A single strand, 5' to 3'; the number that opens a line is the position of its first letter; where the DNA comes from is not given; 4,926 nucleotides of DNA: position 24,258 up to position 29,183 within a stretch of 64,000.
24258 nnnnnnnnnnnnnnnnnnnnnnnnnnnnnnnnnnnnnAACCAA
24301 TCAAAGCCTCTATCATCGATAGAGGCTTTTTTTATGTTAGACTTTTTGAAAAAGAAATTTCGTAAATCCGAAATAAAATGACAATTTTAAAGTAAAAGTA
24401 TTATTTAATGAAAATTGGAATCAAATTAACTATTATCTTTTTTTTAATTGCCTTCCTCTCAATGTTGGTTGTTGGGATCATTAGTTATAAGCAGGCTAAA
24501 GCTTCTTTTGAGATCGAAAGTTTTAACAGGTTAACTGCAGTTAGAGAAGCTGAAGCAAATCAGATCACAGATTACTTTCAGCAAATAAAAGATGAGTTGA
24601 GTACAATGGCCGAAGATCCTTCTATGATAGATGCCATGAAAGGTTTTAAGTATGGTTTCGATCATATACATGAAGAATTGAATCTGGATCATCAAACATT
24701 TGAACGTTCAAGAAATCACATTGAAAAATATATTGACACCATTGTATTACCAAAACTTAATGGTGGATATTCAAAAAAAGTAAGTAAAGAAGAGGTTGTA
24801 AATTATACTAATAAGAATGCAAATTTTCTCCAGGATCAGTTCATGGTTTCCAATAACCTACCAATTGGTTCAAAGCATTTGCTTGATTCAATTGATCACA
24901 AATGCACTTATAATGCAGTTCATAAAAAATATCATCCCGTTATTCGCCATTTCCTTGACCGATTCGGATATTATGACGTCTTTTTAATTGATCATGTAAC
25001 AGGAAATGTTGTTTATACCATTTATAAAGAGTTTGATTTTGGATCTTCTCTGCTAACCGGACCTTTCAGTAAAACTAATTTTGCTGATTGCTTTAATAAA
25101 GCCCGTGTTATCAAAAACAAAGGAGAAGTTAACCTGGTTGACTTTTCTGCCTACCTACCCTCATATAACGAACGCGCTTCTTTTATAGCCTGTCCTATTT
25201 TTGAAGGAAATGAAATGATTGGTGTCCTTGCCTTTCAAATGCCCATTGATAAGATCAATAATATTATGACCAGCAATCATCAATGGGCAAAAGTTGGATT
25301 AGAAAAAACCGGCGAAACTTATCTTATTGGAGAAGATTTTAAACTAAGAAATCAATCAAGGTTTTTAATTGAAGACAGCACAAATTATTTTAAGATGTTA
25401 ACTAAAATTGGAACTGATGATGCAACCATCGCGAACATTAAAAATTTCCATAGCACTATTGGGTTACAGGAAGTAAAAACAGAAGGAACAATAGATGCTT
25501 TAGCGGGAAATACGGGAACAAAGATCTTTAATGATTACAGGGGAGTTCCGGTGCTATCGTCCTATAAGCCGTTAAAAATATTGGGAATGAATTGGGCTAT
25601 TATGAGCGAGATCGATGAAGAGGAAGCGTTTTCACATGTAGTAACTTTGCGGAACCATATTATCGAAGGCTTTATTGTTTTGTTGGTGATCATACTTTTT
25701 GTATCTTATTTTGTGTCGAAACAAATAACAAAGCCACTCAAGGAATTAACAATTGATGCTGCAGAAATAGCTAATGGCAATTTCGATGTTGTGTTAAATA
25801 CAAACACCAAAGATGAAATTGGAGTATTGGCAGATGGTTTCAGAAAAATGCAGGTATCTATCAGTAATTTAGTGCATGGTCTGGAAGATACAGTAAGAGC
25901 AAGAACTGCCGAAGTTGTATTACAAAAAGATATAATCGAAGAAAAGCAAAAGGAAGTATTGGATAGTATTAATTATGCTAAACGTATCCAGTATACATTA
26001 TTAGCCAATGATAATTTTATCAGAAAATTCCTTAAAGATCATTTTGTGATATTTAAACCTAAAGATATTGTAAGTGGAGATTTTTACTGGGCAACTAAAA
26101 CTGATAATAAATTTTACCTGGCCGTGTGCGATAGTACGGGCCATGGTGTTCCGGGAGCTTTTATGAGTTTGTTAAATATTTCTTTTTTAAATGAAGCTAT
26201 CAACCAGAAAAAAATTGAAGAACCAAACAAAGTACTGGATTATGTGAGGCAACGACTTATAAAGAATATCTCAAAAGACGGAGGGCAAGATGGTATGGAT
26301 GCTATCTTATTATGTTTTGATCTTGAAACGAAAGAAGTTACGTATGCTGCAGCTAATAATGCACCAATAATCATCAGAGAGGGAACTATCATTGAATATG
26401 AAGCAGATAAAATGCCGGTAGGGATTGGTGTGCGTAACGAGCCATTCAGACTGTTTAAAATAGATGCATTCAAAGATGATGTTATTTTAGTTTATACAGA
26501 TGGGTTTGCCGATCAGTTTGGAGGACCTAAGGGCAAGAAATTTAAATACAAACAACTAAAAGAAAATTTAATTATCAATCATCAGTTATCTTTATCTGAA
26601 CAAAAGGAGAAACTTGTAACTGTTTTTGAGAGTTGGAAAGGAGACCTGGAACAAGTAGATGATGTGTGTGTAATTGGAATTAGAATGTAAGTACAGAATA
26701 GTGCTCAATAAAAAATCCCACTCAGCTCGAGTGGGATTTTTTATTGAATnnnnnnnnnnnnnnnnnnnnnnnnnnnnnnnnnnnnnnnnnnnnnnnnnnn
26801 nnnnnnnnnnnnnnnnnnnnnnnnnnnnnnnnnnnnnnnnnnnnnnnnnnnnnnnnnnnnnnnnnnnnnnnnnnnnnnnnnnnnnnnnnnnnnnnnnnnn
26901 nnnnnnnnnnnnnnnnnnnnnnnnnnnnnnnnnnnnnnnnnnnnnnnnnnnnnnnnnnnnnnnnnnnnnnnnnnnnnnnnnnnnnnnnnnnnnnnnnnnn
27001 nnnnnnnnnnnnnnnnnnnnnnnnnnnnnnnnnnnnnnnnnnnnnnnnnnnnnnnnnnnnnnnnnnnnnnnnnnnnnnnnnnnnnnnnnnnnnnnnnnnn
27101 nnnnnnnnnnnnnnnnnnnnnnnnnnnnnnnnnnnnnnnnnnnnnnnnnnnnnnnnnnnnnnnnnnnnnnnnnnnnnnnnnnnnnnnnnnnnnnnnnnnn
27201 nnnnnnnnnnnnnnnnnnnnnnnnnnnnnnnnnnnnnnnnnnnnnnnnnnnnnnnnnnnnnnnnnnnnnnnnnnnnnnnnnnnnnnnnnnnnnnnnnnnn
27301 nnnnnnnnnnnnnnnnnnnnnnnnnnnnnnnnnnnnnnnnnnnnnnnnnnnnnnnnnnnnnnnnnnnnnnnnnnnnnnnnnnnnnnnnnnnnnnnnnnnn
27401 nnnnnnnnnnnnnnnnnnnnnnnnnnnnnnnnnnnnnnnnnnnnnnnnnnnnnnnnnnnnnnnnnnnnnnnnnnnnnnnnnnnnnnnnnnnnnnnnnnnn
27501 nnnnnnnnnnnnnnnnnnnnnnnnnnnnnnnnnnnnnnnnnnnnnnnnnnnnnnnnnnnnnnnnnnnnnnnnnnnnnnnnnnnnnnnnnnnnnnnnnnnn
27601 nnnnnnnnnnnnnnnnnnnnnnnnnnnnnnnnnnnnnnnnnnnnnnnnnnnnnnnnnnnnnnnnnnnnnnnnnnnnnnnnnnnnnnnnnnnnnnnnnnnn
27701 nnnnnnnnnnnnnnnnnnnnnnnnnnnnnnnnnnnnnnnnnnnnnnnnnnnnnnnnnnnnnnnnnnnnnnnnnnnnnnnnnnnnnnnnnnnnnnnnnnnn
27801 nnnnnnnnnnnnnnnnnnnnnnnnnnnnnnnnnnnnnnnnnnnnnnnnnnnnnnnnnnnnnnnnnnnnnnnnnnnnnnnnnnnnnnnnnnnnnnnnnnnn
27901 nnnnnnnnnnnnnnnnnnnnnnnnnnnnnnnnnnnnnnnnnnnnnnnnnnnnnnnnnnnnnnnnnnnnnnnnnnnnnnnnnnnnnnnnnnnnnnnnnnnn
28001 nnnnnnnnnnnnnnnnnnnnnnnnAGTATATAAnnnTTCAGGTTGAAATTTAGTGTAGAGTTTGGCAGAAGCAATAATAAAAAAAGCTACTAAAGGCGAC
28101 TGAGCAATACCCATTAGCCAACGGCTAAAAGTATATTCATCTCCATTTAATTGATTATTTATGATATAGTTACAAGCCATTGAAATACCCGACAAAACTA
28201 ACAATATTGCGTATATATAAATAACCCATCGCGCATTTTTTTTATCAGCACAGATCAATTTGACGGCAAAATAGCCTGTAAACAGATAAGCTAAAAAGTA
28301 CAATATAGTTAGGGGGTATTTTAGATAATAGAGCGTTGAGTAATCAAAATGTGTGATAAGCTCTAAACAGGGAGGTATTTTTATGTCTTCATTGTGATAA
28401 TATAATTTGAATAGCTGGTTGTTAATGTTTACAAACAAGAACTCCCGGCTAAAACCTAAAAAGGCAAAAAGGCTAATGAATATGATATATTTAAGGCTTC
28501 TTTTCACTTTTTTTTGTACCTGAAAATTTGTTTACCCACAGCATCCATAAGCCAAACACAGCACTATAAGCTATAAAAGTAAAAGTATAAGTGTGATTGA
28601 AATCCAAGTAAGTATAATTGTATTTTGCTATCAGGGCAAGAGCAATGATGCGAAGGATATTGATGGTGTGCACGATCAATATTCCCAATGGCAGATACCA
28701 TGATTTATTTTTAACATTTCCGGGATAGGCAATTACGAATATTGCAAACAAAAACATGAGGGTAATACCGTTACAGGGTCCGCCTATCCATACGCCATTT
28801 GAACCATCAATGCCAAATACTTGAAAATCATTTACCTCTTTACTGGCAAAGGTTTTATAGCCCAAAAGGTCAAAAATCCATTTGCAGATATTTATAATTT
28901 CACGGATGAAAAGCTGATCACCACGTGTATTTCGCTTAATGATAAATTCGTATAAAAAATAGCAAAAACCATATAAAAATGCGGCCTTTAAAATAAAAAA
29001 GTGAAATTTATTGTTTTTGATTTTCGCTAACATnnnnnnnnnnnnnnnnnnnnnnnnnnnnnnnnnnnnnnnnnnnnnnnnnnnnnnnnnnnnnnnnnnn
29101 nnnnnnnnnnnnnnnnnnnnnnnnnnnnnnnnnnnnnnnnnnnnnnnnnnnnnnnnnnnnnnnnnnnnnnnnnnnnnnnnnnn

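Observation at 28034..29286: Exosortase-F module whose cis-encoded substrate is almost nothing but a sorting signal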

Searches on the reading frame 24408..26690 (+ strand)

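Call 33: search_protein_families(library=pfam, proteins=[window:24408-26690:+], max_evalue=0.00001)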
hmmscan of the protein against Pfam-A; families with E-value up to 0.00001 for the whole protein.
window:24408-26690:+ (760 aa): 2 families
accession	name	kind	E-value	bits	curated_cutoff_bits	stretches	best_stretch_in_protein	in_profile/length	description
PF07228.17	SpoIIE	-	4.7e-23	82.6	25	1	566-759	2-190/192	Stage II sporulation protein E (SpoIIE)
PF00672.30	HAMP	-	3.5e-10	40.5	25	1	435-485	1-51/53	HAMP domain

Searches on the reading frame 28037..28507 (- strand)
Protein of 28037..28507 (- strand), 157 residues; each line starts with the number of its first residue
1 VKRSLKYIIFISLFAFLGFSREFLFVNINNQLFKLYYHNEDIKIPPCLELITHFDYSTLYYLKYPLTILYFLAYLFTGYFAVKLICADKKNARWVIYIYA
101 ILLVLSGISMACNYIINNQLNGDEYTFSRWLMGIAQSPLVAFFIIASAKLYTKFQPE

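Call 3: search_protein_families(library=ncbifam, proteins=[window:28037-28507:-], max_evalue=1)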
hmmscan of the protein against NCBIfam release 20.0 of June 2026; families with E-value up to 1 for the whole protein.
seq(157 aa): 1 family
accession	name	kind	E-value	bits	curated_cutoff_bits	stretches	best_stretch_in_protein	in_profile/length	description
NF046082.1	assoc_w_XrtX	equivalog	4.6e-09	36.1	75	1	1-150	1-146/147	XrtX-associated membrane protein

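Call 4: search_protein_families(library=pfam, proteins=[window:28037-28507:-], max_evalue=1)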
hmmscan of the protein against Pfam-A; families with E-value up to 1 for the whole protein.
seq(157 aa): 2 families
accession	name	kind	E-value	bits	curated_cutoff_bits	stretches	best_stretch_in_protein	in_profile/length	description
PF20197.3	DUF6560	-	0.031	14.9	27.8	1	66-127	52-111/174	Family of unknown function (DUF6560)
PF08837.16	DUF1810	-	0.12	12.7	25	1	82-129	19-66/136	Protein of unknown function (DUF1810)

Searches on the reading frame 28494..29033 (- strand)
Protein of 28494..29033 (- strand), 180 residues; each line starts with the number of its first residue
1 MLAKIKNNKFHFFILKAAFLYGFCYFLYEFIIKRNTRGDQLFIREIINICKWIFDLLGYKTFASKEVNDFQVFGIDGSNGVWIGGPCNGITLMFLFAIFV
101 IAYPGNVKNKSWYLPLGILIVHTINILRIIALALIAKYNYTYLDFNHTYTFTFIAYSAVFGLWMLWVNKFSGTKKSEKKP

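Call 3: search_protein_families(library=ncbifam, proteins=[window:28494-29033:-], max_evalue=1)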
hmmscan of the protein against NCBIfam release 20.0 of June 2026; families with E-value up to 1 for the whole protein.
seq(180 aa): 14 families
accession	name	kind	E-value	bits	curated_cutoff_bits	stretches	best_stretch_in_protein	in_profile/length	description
NF046081.1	exosort_XrtX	exception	1.7e-53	181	170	1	9-174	3-166/168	exosortase X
TIGR04128.1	exoso_Fjoh_1448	exception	5.2e-22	78.9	90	1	9-171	7-173/174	exosortase family protein XrtF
TIGR04177.1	exosort_XrtH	exception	3.7e-15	56.3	86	1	80-169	65-154/158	exosortase H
NF046083.1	exosort_XrtY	exception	1.9e-14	53.9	160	1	44-167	51-168/168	exosortase Y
TIGR04178.1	exo_archaeo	signature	4.5e-14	52.5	23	1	83-167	3-94/97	exosortase/archaeosortase family protein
TIGR04300.1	exosort_XrtM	exception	4.9e-09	36.8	125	1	35-167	13-144/150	exosortase family protein XrtM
NF033505.2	paceosortase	exception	4.4e-06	26.9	80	1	81-170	58-148/167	pacearchaeosortase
TIGR03762.1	archaeo_artC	exception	3e-05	24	100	1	43-167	144-271/274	archaeosortase C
TIGR04175.1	archaeo_artD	exception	0.00012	22.1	125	1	75-168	49-140/150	archaeosortase D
TIGR04144.1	archaeo_VPXXXP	exception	0.00017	21.6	150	1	36-169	22-152/156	archaeosortase B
TIGR04125.1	exosort_PGF_TRM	exception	0.0002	20.9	75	1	12-138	79-201/271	archaeosortase A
TIGR04124.1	archaeo_artE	exception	0.0041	17.2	95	1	78-166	60-147/153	archaeosortase family protein ArtE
TIGR03763.1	cyanoexo_CrtA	exception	0.054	13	150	1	80-149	164-238/260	cyanoexosortase A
TIGR02602.1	8TM_EpsH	subfamily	0.79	9.2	105.55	0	90-163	159-233/241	exosortase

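Call 4: search_protein_families(library=pfam, proteins=[window:28494-29033:-], max_evalue=1)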
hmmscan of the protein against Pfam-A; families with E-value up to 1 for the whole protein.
seq(180 aa): 2 families
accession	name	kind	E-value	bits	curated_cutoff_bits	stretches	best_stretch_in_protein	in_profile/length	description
PF09721.15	Exosortase_EpsH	-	0.00014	21.8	25.7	1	49-164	134-249/254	Transmembrane exosortase (Exosortase_EpsH)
PF05410.19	Peptidase_C31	-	0.077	13.5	25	1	22-98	18-89/105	Porcine arterivirus-type cysteine proteinase alpha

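Call 10: find_related_loci(query=window:28494-29033:-, collection=genome_contigs, flank=6000)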
Query seq(180 aa) (180 aa) in genome_contigs; peptide patterns used: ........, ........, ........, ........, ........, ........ (x = any residue, [..] = any of these).
158 stretches matched a pattern; 58 encode a relative of the query (tblastn E <= 1e-3); 58 distinct loci.
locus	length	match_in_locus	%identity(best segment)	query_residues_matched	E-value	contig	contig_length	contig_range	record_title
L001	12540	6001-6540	90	1-180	4e-107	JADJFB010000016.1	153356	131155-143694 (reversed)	MAG: Bacteroidetes bacterium isolate Bjer_18-Q3-R1-45_BATAC.331 tig00011676-10-1530680, whole genome shotgun sequence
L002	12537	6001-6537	88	1-179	1e-105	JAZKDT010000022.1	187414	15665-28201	MAG: Bacteroidota bacterium isolate DC_HB_01_SPN181219-bin064_1 DCHB01SPN_B064_1_000000000022, whole genome shotgun sequ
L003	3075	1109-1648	87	1-180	8e-108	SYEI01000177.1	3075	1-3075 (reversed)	MAG: Bacteroidota bacterium isolate F1-60-MAGs036 F1-60__c267828, whole genome shotgun sequence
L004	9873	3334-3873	85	1-180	9e-104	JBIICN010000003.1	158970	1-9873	MAG: Bacteroidia bacterium isolate ME2000-08-01pf_3300043466_group1_bin14 Rohwer_bin419_scaffold_30_c2, whole genome sho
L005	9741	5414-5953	83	1-180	2e-98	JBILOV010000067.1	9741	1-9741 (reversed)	MAG: Bacteroidia bacterium isolate ME2017-12-01_3300044633_group7_bin109 Rohwer_bin427_scaffold_6537_c1, whole genome sh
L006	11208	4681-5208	83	1-176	5e-98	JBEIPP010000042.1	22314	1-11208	MAG: Flavobacteriales bacterium isolate Sample-106-S6-bin-64 Sample_106_S6-bin_64-k141_1470392, whole genome shotgun seq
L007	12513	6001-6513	87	1-171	1e-97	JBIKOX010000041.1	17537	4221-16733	MAG: Bacteroidia bacterium isolate ME2015-02-15_3300042450_group6_bin92 Rohwer_bin424_scaffold_1471_c1, whole genome sho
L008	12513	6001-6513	86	1-171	4e-95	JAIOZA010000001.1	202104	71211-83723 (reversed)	MAG: Bacteroidia bacterium isolate Tobar12m-G7 Tobar12m-C51, whole genome shotgun sequence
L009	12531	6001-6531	80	1-177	2e-94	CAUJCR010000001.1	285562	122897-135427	MAG: Bacteroidota bacterium isolate KLAP24 genome assembly, contig: KLAP24_215825, whole genome shotgun sequence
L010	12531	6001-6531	80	1-177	2e-94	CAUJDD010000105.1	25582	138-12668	MAG: Bacteroidota bacterium isolate KLAP122 genome assembly, contig: KLAP122_455577, whole genome shotgun sequence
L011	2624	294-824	80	1-177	8e-96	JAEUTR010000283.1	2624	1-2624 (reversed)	MAG: Bacteroidia bacterium isolate new MAG-334 k141_54688, whole genome shotgun sequence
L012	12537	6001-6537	78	1-179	3e-92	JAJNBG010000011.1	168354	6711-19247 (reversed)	MAG: Bacteroidetes bacterium isolate C_No_T20_B_bin.102 scaffold_155, whole genome shotgun sequence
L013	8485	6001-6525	83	1-175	3e-91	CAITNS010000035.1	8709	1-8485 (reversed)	MAG: uncultured Bacteroidetes bacterium isolate KT_bin-0184 genome assembly, contig: bin-0184:35/86, whole genome shotgu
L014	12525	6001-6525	81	1-175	8e-91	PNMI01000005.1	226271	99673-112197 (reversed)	MAG: Sphingobacteriaceae bacterium isolate FW.025 FD_1000021_226271, whole genome shotgun sequence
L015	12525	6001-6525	82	1-175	1e-90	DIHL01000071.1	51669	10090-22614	MAG TPA_asm: Bacteroidetes bacterium UBA5697 UBA5697_contig_391, whole genome shotgun sequence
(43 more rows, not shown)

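Call 51: search_solved_structures(query=window:28494-29033:-, max_evalue=10)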
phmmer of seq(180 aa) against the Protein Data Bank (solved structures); distinct sequences matched with E-value up to 10: 1.
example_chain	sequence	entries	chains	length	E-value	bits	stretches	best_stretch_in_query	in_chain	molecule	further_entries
9yc2_A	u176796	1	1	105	1.7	11.5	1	11-45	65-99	Ubiquitin carboxyl-terminal hydrolase 49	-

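Call 54: find_homologous_proteins(query=A6, max_evalue=1e-10)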
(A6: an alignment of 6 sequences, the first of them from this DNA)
Query A6 (6 sequences) (180 aa, profile of the alignment): 927 proteins with E <= 1e-10 among 3208 candidates; the best 120 are listed.
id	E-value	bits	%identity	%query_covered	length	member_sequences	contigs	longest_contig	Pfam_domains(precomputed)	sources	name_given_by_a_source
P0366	3.2e-77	276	100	100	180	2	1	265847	PF09721.16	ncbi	ncbi:MAG: archaeosortase/exosortase family protein [Bacteroidota bacterium]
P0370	9.6e-74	265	38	93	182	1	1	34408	PF09721.16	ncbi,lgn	ncbi:MAG: exosortase family protein XrtF [Bacteroidota bacterium]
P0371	2.3e-73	264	88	99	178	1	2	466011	PF09721.16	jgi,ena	-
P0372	2.9e-73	263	39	98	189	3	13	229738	PF09721.16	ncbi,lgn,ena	-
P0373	3.5e-73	263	83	99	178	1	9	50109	PF09721.16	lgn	-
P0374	3.5e-73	263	85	99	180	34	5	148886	PF09721.16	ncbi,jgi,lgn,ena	jgi:exosortase family protein XrtF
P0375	1.3e-72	261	87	99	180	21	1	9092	PF09721.16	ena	-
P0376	4.2e-72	260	84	98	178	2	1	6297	PF09721.16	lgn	-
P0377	6.2e-72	259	82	97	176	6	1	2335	PF09721.16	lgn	-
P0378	6.4e-72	259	41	94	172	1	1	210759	PF09721.16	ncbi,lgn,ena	-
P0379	6.6e-72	259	81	97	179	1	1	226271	PF09721.16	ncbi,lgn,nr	ncbi:MAG: hypothetical protein C0448_05475 [Sphingobacteriaceae bacterium]|nr:hypothetical protein [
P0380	7.2e-72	259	88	99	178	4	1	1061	PF09721.16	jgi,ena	jgi:exosortase family protein XrtF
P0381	9.5e-72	259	81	98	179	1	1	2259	PF09721.16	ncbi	-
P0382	9.5e-72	259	81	98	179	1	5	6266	PF09721.16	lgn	-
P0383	9.8e-72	259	86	97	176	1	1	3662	PF09721.16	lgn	-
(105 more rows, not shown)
